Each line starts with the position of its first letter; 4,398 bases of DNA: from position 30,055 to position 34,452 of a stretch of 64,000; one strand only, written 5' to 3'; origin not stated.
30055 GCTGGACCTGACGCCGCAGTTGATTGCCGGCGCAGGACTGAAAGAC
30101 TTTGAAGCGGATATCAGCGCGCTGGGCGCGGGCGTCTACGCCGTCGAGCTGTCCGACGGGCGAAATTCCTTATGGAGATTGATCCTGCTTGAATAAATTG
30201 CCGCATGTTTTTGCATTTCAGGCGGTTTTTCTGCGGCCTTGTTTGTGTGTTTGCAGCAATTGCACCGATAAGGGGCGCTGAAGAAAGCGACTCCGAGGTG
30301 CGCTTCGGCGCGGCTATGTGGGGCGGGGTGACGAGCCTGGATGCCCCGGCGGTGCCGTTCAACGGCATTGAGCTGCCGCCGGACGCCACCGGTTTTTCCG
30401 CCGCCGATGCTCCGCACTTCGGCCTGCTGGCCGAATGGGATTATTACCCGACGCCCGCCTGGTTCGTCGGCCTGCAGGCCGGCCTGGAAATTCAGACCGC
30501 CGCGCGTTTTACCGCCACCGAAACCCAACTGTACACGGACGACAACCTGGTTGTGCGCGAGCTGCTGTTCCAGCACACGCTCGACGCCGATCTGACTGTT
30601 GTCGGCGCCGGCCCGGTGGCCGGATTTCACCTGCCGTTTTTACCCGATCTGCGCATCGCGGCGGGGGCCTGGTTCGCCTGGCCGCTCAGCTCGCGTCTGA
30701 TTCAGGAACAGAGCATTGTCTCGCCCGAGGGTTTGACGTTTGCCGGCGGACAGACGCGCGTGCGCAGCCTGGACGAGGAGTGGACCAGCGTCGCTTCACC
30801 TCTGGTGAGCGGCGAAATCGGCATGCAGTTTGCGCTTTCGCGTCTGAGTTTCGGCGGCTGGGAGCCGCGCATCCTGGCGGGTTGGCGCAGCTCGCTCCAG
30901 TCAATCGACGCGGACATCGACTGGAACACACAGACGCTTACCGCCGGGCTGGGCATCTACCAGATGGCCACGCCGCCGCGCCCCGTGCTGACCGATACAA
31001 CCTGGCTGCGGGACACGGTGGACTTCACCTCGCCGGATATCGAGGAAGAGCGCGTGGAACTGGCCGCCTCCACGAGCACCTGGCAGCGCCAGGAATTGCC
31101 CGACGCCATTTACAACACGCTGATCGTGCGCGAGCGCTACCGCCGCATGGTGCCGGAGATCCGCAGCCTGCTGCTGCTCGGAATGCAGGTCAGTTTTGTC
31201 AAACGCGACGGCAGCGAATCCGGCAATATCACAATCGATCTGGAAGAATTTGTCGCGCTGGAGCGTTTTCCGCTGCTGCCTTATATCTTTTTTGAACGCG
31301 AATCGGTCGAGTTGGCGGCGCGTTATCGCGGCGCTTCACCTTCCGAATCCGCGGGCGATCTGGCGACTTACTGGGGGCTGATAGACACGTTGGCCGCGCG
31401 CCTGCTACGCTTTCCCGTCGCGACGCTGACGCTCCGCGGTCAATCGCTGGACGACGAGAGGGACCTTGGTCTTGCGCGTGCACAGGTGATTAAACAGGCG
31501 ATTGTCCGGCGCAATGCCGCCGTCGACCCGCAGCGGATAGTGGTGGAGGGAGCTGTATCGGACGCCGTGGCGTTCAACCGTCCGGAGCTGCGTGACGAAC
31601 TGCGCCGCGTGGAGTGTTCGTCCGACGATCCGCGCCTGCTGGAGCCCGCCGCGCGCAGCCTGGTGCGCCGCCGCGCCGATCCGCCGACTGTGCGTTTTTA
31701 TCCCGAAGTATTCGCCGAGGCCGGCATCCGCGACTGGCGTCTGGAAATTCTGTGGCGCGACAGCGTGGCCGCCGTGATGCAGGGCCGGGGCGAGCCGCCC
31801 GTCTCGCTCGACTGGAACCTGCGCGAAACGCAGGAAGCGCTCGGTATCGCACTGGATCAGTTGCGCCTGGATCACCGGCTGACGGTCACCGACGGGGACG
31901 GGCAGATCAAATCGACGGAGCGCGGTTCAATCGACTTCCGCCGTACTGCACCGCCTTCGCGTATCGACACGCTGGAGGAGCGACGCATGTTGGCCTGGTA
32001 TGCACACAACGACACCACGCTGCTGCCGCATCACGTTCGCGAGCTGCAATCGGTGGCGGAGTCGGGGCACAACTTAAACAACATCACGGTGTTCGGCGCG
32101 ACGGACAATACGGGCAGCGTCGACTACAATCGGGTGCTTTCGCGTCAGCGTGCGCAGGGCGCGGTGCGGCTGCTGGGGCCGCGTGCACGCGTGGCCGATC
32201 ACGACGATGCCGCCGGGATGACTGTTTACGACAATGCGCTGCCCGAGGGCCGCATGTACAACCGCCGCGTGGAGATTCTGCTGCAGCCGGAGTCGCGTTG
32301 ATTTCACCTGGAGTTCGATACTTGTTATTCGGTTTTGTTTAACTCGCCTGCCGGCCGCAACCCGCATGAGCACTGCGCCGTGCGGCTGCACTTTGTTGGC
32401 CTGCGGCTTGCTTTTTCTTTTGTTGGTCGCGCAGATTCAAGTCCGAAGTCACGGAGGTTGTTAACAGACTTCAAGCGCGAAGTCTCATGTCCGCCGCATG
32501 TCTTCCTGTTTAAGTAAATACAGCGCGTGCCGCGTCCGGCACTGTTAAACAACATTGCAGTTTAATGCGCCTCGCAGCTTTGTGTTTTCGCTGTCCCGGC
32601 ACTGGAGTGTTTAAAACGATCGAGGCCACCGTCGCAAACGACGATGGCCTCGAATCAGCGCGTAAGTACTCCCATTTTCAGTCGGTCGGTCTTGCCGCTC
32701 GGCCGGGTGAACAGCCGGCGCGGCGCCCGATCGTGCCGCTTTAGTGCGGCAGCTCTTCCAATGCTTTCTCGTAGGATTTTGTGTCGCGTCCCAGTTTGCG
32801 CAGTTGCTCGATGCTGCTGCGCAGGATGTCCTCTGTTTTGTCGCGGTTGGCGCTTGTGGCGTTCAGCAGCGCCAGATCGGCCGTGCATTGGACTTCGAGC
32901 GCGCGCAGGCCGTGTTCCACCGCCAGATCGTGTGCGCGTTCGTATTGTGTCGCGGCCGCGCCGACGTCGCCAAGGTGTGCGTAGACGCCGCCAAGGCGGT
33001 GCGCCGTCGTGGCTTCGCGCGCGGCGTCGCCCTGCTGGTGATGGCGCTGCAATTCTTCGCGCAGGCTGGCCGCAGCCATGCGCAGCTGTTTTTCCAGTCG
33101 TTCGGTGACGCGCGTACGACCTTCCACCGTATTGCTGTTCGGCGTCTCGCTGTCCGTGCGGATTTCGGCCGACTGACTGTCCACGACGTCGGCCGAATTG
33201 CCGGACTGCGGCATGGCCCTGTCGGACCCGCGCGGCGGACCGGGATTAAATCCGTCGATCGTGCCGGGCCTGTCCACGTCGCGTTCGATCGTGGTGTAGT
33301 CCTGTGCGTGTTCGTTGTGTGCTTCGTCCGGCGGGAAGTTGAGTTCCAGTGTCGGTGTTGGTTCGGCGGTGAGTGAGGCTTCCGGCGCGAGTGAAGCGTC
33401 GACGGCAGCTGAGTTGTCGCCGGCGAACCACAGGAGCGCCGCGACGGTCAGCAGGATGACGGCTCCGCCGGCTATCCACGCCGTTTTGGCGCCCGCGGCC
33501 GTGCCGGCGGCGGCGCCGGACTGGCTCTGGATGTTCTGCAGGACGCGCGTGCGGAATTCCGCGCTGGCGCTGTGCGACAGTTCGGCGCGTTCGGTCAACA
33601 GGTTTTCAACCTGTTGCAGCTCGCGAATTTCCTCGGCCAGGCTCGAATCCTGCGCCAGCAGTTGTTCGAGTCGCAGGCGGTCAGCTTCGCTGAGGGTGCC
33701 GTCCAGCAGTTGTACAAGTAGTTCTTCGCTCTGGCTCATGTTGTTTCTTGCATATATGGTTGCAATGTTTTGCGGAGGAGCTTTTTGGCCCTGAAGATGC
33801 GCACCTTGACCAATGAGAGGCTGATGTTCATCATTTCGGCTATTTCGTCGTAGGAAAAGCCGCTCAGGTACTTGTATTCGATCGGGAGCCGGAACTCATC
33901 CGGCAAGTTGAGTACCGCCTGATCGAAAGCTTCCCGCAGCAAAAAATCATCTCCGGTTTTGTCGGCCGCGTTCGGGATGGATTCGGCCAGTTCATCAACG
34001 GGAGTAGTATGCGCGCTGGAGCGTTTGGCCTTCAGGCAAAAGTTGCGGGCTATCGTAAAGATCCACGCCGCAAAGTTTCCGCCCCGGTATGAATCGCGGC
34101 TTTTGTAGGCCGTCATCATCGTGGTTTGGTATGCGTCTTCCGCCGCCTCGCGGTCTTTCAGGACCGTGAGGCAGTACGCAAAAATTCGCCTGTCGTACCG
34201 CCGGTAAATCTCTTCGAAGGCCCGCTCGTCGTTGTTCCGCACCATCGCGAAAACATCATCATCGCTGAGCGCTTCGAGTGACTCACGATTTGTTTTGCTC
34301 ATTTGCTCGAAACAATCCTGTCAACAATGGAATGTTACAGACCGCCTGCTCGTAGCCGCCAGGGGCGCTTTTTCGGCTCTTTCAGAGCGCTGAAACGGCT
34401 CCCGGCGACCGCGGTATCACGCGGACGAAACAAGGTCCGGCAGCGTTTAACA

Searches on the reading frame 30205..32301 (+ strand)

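Call 78: search_protein_families(library=pfam, proteins=[window:30205-32301:+], max_evalue=0.001)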
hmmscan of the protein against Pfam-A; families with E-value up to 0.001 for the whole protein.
window:30205-32301:+ (698 aa): 1 family
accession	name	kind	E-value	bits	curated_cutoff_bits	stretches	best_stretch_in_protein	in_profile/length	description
PF00691.25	OmpA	-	1.8e-08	35.1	27.2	1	600-657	3-64/98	OmpA family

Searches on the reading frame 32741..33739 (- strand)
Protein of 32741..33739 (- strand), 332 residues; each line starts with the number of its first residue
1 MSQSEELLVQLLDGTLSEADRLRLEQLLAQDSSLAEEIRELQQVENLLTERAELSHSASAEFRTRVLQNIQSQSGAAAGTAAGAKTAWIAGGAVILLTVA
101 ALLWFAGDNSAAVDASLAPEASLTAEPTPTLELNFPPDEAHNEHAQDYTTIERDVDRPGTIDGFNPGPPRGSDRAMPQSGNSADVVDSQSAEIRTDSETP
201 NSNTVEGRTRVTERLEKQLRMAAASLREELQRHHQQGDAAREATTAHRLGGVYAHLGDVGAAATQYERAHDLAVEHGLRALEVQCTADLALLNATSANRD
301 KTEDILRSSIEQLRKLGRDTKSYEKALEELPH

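Call 78: search_protein_families(library=pfam, proteins=[window:32741-33739:-], max_evalue=0.001)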
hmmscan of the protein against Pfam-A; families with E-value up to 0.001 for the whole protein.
window:32741-33739:- (332 aa): 1 family
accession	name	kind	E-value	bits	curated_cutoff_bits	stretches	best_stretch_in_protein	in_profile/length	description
PF13424.12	TPR_12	-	1.6e-05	25.4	30.1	1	242-314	2-76/77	Tetratricopeptide repeat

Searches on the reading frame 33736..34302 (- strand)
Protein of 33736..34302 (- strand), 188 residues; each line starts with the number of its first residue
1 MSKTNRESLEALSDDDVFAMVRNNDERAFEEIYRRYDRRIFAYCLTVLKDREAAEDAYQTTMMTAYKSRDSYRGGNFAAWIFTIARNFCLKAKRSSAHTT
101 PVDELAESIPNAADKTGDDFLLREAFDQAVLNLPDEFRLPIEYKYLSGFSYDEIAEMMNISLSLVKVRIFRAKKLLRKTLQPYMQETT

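Call 78: search_protein_families(library=pfam, proteins=[window:33736-34302:-], max_evalue=0.001)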
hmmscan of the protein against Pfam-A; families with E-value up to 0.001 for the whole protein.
window:33736-34302:- (188 aa): 4 families
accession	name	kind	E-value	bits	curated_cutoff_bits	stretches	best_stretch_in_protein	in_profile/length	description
PF04542.20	Sigma70_r2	-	2.6e-15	56.4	24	1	32-97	1-69/71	Sigma-70 region 2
PF08281.18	Sigma70_r4_2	-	1.6e-13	50.5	25.7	1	124-176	2-54/54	Sigma-70, region 4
PF04545.22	Sigma70_r4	-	1.5e-07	31.3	24.1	1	132-178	4-50/50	Sigma-70, region 4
PF07638.17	Sigma70_ECF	-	4.5e-05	23.9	21.1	1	116-172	120-175/185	ECF sigma factor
